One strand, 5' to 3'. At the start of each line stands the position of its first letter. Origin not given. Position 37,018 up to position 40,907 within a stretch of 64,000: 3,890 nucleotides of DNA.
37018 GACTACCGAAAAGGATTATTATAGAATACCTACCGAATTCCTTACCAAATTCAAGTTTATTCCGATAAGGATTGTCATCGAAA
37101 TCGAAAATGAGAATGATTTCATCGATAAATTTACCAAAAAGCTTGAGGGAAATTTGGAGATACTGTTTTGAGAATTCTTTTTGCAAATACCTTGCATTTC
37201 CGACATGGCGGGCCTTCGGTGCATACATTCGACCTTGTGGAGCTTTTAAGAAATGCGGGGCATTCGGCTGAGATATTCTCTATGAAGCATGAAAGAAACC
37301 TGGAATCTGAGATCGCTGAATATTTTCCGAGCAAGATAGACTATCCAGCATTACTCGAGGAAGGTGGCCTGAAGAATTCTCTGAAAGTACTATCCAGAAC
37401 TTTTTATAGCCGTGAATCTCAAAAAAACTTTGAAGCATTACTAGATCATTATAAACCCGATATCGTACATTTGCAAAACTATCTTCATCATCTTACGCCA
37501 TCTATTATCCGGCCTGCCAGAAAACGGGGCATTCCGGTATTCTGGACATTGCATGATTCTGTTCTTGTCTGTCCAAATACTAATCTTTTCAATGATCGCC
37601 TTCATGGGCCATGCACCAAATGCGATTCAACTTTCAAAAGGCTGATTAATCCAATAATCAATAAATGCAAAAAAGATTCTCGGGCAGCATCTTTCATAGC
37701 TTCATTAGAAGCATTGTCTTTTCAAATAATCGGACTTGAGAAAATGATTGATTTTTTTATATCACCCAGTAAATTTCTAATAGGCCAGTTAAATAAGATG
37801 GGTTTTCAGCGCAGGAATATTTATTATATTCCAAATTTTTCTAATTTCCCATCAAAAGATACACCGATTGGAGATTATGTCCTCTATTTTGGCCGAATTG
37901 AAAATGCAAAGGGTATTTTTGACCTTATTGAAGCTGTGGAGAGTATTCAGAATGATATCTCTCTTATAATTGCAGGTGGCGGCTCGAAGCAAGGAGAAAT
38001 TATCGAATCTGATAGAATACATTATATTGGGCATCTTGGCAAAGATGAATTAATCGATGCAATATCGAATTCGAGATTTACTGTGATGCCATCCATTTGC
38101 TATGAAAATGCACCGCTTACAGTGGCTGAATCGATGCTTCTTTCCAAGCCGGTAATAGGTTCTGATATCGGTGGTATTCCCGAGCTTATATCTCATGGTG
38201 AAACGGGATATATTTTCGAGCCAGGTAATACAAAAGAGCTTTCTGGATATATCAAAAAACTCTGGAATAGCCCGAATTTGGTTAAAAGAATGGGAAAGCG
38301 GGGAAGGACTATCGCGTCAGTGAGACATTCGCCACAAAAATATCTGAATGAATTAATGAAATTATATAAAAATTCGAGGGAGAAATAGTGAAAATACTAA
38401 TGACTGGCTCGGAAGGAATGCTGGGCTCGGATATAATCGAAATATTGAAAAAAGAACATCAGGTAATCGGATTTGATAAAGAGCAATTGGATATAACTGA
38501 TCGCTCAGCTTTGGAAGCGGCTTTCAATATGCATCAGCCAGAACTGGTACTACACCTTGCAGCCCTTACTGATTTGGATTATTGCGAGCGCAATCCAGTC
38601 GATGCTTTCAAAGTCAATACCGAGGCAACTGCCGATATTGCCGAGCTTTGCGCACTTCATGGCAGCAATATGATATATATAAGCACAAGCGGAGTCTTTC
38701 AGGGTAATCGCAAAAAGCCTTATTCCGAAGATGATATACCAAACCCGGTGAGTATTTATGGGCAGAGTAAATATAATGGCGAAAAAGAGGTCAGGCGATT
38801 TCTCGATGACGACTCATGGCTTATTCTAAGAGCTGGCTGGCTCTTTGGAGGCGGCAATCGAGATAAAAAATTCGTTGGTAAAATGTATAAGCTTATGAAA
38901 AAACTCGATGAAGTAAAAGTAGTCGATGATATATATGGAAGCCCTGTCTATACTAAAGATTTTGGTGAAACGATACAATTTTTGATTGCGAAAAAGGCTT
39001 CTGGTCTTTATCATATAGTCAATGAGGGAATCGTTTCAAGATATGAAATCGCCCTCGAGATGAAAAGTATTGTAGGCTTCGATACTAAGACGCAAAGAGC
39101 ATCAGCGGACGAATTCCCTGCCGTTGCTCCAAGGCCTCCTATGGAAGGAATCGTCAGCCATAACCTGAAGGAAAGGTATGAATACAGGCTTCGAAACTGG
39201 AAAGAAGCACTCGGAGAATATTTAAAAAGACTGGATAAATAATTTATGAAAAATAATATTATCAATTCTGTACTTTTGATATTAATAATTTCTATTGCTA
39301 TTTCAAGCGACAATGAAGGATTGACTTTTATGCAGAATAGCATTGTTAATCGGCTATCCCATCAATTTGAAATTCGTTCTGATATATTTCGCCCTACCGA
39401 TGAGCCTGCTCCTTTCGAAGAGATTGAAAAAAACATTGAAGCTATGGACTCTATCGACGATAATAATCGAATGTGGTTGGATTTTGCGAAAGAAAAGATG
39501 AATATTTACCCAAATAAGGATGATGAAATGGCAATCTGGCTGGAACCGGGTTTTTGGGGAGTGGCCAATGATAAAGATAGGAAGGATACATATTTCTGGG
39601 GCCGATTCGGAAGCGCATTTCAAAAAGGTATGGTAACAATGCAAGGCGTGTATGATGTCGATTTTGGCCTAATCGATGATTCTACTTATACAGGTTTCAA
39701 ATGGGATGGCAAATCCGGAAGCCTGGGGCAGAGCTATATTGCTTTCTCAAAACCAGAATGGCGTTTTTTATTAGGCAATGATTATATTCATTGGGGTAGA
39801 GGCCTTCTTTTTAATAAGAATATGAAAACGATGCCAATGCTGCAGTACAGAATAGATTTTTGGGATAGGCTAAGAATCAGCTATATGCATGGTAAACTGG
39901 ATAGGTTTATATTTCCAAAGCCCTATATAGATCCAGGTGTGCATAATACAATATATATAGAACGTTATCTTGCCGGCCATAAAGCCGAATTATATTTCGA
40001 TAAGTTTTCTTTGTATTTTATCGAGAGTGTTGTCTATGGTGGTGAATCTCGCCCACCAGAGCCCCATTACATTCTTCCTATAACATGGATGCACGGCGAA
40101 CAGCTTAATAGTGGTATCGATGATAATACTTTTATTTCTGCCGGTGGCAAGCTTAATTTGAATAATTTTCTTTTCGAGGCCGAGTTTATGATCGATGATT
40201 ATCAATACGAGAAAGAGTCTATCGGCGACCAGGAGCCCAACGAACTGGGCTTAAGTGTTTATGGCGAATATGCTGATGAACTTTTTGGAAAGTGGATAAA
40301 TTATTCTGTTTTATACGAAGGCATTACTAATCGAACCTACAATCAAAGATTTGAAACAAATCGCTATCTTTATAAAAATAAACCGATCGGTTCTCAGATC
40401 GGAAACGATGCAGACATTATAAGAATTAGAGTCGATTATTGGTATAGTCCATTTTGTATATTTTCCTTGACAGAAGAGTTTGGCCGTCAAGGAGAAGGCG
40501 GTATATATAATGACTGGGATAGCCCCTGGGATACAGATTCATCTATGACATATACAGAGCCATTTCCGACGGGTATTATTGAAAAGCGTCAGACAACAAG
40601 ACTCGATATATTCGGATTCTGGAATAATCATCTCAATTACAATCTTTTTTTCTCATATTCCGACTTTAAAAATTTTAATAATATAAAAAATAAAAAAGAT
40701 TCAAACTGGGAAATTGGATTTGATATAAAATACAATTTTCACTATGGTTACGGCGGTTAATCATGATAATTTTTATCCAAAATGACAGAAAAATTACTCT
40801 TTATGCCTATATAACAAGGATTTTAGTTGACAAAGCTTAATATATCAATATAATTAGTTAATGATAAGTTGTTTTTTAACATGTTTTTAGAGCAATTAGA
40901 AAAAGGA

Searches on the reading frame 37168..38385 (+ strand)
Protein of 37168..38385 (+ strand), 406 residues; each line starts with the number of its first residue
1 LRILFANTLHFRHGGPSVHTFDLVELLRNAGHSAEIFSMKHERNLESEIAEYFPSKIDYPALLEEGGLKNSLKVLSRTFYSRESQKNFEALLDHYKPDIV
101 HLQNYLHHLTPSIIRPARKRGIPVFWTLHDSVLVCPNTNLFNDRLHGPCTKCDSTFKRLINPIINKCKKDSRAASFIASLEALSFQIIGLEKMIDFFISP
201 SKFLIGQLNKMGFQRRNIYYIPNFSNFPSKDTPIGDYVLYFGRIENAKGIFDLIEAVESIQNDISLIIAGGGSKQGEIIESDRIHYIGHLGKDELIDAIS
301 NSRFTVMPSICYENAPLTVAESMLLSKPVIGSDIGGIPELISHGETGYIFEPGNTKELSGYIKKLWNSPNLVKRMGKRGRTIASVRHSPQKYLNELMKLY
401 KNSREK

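Call 16: search_protein_families(library=pfam, proteins=[window:37168-38385:+], max_evalue=0.001)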
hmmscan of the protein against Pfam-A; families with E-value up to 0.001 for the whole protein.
window:37168-38385:+ (406 aa): 5 families
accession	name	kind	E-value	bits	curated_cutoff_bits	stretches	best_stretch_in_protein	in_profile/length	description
PF00534.26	Glycos_transf_1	-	1.4e-29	103.3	26.4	1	237-380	17-170/172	Glycosyl transferases group 1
PF13692.12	Glyco_trans_1_4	-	1.4e-25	90.7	27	1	237-367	3-141/142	Glycosyl transferases group 1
PF13439.12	Glyco_transf_4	-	3.9e-13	50.2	28.5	1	14-223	2-164/170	Glycosyltransferase Family 4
PF13579.12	Glyco_trans_4_4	-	1.2e-09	39.2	29.7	1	14-133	1-106/158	Glycosyl transferase 4-like domain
PF13524.12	Glyco_trans_1_2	-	1.1e-05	25.9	25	1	254-397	6-143/144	Glycosyl transferase-like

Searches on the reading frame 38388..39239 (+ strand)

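Call 16: search_protein_families(library=pfam, proteins=[window:38388-39239:+], max_evalue=0.001)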
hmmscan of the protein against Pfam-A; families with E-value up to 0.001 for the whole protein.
window:38388-39239:+ (284 aa): 6 families
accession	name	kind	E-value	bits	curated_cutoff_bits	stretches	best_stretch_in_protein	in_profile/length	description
PF04321.23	RmlD_sub_bind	-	1.5e-75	254.3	27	1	1-282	1-285/287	RmlD substrate binding domain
PF01370.27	Epimerase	-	4e-27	95.6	20.9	1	3-205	1-230/240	NAD dependent epimerase/dehydratase family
PF16363.11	GDP_Man_Dehyd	-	3.2e-15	56.9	27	1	29-140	54-169/332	GDP-mannose 4,6 dehydratase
PF02719.21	Polysacc_synt_2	-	1.9e-10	40.8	20.2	1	34-101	61-129/293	Polysaccharide biosynthesis protein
PF07993.18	NAD_binding_4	-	8.2e-09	35.4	20.1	1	49-154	87-209/258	Male sterility protein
PF01073.25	3Beta_HSD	-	8.4e-07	28.7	22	1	32-157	50-186/280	3-beta hydroxysteroid dehydrogenase/isomerase family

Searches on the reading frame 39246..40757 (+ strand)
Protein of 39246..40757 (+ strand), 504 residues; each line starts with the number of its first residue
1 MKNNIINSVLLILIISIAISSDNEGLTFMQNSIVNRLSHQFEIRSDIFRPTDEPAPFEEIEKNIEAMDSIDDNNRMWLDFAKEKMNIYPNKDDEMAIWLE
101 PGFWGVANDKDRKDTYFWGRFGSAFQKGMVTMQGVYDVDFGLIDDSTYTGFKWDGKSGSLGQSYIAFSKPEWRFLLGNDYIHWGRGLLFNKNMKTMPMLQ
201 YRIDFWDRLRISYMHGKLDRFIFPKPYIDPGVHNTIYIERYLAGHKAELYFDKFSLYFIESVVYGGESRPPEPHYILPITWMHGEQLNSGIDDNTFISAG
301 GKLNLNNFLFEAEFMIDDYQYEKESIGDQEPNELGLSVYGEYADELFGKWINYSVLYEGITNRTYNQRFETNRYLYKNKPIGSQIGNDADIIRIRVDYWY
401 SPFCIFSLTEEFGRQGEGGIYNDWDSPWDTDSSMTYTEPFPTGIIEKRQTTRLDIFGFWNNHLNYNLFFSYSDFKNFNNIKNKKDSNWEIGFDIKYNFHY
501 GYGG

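Call 16: search_protein_families(library=pfam, proteins=[window:39246-40757:+], max_evalue=0.001)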
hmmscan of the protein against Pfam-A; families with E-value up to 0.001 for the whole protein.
window:39246-40757:+ (504 aa): 1 family
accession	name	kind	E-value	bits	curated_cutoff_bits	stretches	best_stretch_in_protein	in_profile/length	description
PF14052.12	Caps_assemb_Wzi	-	1.7e-08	34.4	30.1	1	140-481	63-385/392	Capsule assembly protein Wzi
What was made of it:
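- On Wzi family (for W, 39246-40760): 34.4 bits against 30.1, covering profile positions 63-385 of 392 (call 16).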

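Call 66: search_protein_families(library=ncbifam, proteins=[window:39246-40757:+], max_evalue=0.1)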
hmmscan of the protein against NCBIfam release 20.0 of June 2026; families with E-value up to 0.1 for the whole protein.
window:39246-40757:+ (504 aa): 0 families
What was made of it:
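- On SprB-type gliding adhesin system: W has no NCBIfam hit (call 66) and its only Pfam match is Wzi (call 16).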

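Call 67: search_solved_structures(query=window:39246-40757:+, max_evalue=1, show_alignments=1)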
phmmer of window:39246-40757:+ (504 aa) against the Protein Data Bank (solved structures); distinct sequences matched with E-value up to 1: 0.

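Call 70: search_solved_structures(query=A7, max_evalue=1, show_alignments=1)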
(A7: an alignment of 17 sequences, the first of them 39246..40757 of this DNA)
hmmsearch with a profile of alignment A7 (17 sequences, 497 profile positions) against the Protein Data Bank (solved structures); distinct sequences matched with E-value up to 1: 0.
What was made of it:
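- On Wzi family (for W, 39246-40760): The single sequence and the 17-sequence profile find no PDB chain (calls 67, 70).
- Closest known: Wzi of group 1 capsule systems. Different: A 17-sequence W profile finds no PDB chain (call 70).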
